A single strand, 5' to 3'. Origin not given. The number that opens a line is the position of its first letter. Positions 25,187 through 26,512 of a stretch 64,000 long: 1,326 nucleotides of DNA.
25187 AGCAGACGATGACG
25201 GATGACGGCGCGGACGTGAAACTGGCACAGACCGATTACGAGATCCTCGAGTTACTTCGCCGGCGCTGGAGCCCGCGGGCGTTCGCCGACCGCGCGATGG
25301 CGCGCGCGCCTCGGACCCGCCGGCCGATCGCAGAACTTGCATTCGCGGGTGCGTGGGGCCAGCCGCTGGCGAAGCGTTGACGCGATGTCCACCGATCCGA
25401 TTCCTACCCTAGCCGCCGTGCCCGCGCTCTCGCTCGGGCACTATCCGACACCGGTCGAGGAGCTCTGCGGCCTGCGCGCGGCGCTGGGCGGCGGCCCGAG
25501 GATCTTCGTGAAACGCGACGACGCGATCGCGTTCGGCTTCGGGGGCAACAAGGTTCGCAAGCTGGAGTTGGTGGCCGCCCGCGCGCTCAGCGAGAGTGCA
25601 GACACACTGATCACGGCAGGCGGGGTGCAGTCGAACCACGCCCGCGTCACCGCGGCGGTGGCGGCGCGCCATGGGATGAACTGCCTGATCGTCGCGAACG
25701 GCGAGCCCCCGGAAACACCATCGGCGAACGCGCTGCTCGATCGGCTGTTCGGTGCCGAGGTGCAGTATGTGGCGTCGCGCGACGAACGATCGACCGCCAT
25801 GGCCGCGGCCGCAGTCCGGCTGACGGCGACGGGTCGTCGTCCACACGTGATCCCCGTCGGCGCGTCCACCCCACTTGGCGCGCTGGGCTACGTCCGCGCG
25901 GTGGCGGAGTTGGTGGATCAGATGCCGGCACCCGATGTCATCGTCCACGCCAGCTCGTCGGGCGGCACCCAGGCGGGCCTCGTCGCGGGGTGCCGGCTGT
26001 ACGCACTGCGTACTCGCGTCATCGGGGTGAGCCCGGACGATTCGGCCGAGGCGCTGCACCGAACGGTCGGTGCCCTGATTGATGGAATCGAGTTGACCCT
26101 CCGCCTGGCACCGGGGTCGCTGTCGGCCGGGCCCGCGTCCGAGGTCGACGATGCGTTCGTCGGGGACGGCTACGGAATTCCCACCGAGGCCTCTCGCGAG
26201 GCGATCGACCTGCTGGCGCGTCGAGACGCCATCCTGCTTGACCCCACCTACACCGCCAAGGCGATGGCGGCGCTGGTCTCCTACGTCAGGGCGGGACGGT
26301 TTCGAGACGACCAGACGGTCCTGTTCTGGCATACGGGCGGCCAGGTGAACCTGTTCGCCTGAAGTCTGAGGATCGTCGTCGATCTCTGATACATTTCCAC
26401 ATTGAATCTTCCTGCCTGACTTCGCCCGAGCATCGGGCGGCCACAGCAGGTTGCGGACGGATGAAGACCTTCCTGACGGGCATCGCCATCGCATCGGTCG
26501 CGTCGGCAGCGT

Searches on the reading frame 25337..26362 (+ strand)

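Call 63: search_protein_families(library=pfam, proteins=[window:25337-26362:+], max_evalue=0.00001)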
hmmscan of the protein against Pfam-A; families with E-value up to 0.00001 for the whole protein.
window:25337-26362:+ (341 aa): 1 family
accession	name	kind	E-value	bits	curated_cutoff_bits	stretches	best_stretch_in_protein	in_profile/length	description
PF00291.31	PALP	-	1.4e-51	176.1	35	1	32-334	2-295/295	Pyridoxal-phosphate dependent enzyme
